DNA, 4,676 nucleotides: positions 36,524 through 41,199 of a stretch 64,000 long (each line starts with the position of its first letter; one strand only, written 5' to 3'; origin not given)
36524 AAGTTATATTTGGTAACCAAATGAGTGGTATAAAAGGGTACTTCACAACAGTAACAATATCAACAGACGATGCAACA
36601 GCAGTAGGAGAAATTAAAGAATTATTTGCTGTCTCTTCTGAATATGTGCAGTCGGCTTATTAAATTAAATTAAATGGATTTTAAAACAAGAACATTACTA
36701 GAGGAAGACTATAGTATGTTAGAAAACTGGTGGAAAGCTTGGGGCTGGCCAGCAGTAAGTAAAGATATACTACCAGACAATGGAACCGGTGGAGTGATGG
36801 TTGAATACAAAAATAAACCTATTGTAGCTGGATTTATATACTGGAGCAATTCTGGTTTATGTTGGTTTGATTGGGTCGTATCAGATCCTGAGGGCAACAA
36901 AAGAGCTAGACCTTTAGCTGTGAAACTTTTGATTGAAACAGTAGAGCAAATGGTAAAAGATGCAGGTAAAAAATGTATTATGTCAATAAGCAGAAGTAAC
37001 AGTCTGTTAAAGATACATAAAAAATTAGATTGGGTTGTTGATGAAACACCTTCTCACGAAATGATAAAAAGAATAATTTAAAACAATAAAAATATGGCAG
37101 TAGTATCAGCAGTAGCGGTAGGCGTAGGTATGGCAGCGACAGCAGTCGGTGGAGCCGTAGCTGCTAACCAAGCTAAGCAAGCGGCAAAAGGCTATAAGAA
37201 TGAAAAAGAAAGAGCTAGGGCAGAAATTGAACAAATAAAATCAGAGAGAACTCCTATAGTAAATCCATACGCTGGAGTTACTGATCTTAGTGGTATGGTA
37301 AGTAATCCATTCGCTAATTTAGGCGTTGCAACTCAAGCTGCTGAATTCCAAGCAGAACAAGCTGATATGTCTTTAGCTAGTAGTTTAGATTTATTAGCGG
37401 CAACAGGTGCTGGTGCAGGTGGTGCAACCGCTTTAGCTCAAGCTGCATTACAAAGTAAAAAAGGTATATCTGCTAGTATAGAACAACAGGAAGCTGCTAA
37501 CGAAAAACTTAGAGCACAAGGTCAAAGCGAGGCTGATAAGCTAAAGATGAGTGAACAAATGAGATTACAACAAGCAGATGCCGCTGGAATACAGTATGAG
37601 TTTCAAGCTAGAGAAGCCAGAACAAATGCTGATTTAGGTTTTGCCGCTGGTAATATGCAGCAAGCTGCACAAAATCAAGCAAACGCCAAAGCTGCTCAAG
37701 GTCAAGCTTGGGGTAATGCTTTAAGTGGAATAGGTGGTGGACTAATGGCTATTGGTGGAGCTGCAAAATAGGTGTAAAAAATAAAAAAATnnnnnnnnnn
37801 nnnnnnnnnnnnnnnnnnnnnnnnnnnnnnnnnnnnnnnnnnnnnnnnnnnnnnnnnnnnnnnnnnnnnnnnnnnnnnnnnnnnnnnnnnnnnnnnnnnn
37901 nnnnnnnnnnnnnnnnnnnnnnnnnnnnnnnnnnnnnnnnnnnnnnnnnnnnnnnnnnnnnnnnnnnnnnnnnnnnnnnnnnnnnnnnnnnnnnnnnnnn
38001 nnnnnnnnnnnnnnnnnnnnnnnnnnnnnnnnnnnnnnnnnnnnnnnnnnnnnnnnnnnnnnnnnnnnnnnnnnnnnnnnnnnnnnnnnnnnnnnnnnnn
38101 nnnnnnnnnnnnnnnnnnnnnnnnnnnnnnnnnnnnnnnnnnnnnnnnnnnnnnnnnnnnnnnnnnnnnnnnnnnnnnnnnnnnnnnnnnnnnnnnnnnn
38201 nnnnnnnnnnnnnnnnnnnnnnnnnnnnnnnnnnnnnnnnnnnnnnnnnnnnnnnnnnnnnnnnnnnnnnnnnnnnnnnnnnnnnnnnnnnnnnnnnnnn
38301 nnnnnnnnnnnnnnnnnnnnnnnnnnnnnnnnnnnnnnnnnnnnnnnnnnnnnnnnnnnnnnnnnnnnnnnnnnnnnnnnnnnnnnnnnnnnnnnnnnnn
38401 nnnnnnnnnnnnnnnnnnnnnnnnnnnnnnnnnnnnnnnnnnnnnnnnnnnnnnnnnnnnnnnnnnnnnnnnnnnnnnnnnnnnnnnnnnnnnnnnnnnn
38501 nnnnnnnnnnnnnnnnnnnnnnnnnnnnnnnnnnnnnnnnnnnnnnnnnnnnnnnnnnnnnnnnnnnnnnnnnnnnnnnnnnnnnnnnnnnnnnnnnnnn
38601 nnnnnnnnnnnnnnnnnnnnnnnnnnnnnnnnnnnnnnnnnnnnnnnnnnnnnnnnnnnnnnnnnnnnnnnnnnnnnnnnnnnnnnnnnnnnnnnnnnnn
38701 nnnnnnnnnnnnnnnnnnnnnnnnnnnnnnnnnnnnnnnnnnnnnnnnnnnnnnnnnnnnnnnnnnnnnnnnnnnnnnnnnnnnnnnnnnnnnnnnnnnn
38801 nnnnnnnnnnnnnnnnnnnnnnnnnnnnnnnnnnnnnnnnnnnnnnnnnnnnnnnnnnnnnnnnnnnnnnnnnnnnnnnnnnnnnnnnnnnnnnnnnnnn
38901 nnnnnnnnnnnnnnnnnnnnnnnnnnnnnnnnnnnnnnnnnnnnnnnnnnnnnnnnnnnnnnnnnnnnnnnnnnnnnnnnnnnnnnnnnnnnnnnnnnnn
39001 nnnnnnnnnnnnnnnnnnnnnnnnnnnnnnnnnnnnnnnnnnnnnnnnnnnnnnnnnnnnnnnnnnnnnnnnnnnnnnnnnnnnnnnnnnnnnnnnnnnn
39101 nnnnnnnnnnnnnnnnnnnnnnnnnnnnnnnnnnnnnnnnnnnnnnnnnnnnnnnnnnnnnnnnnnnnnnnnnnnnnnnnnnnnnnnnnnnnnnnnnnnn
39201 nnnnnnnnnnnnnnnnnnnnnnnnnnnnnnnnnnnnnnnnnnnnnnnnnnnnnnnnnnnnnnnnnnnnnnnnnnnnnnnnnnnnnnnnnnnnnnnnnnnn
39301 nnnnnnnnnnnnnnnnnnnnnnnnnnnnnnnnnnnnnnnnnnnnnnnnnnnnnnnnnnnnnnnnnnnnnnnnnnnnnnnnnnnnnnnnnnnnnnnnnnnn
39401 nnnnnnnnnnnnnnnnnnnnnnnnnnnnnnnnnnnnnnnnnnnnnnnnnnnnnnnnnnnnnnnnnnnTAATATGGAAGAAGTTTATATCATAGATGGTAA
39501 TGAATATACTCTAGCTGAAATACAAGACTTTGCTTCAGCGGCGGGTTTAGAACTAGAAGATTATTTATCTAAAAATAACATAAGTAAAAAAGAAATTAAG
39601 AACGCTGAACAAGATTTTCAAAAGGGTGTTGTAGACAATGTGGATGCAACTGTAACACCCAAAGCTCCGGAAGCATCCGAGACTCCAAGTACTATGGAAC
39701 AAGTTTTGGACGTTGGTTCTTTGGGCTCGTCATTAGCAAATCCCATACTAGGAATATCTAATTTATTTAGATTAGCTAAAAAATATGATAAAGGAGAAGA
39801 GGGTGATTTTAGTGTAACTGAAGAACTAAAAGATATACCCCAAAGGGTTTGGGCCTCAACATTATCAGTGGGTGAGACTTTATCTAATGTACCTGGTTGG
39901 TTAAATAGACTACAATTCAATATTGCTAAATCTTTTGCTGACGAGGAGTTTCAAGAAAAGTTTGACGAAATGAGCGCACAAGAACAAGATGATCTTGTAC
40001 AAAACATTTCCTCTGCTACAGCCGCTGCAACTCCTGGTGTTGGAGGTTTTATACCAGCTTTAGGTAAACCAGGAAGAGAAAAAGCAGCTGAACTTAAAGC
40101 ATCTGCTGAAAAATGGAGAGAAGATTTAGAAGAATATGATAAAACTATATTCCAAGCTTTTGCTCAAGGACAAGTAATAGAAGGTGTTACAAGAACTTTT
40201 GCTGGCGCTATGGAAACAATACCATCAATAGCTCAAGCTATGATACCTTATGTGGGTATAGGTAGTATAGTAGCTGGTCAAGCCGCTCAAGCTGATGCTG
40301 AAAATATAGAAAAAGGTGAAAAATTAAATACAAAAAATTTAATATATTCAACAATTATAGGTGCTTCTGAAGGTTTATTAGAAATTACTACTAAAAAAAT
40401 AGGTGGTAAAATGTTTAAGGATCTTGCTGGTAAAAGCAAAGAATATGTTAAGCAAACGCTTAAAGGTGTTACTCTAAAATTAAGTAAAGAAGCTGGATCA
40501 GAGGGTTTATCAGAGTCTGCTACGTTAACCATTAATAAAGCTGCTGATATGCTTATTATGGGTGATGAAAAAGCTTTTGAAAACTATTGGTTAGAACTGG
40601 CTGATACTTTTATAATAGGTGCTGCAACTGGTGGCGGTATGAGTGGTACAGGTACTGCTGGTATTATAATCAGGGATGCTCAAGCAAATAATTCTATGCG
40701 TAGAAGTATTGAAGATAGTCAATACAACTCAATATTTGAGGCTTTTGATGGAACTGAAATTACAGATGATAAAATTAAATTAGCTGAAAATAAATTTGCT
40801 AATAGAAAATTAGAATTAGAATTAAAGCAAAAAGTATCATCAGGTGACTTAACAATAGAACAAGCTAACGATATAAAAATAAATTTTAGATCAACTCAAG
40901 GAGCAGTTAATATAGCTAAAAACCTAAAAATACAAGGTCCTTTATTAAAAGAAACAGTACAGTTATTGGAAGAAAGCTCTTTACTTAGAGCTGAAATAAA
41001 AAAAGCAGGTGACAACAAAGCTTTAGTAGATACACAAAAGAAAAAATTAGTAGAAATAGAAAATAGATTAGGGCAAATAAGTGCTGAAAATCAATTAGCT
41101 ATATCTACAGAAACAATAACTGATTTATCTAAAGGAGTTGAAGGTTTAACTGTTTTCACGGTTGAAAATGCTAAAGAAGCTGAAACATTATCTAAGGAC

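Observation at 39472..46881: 2469-aa virion-module giant protein with a zincin HExxH motif and a complete HAD-phosphatase motif set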

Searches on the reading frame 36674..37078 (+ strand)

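Call 3: search_protein_families(library=pfam, proteins=[window:36674-37078:+], max_evalue=0.1)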
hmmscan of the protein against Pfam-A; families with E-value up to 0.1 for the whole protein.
window:36674-37078:+ (135 aa): 0 families

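Call 4: search_protein_families(library=phrogs, proteins=[window:36674-37078:+], max_evalue=0.01)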
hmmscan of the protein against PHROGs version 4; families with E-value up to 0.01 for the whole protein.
window:36674-37078:+ (135 aa): 1 family
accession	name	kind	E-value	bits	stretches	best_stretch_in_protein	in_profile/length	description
phrog_17252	-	unknown function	5e-28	98.8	1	3-133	1-133/134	-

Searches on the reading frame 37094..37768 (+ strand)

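Call 3: search_protein_families(library=pfam, proteins=[window:37094-37768:+], max_evalue=0.1)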
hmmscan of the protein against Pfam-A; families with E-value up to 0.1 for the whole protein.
window:37094-37768:+ (225 aa): 1 family
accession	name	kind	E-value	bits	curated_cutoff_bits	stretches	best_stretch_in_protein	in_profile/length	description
PF12808.12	Mto2_bdg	-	0.044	14.5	22.3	1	116-142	18-44/52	Micro-tubular organiser Mto1 C-term Mto2-binding region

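Call 4: search_protein_families(library=phrogs, proteins=[window:37094-37768:+], max_evalue=0.01)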
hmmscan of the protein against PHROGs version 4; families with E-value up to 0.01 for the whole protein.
window:37094-37768:+ (225 aa): 0 families

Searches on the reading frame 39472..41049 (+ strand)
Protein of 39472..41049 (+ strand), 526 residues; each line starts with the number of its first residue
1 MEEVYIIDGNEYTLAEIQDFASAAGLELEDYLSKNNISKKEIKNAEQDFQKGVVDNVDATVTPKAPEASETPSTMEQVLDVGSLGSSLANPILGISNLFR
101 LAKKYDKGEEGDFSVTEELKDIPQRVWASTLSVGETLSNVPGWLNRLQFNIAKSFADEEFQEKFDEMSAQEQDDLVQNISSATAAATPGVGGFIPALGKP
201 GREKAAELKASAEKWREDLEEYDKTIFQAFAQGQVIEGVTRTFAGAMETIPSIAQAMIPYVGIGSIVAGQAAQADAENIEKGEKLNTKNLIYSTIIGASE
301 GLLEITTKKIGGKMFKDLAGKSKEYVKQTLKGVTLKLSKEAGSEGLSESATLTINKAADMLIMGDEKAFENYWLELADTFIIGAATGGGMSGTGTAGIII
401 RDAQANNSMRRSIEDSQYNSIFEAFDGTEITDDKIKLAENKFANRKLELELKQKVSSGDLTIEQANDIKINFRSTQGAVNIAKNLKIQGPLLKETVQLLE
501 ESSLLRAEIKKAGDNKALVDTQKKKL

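Call 7: search_protein_families(library=pfam, proteins=[window:39472-41049:+], max_evalue=10)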
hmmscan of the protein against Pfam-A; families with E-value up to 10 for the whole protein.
window:39472-41049:+ (526 aa): 0 families

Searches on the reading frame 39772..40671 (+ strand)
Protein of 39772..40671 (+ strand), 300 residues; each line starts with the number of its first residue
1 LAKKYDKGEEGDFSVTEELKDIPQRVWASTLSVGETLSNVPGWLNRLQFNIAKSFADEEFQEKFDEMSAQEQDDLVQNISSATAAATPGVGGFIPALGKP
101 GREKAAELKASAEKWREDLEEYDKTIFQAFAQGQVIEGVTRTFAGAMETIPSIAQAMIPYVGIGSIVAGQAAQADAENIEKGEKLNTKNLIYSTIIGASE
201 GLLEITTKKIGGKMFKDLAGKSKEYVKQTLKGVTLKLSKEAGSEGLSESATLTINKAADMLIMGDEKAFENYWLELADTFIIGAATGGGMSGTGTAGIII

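Call 44: search_dna_similar(query=window:39772-40671:+, collection=phages, mode=protein, max_evalue=1, max_rows=40, rows=spread)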
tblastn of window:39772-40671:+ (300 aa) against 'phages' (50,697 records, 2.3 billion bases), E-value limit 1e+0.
Records with a match: 1; places in all: 1; records where one place covers at least 80% of the query: 1.
Best place of each record, by identity: <60% 1.
By first word of the organism name: Maribacter 1.
By host as written in the record: Maribacter halichondriae 1.
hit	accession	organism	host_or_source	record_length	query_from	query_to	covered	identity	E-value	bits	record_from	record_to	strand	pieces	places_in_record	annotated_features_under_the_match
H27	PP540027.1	Maribacter phage Panino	Maribacter halichondriae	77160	7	280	91%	31.0%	7e-17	87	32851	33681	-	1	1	tRNA methyltransferase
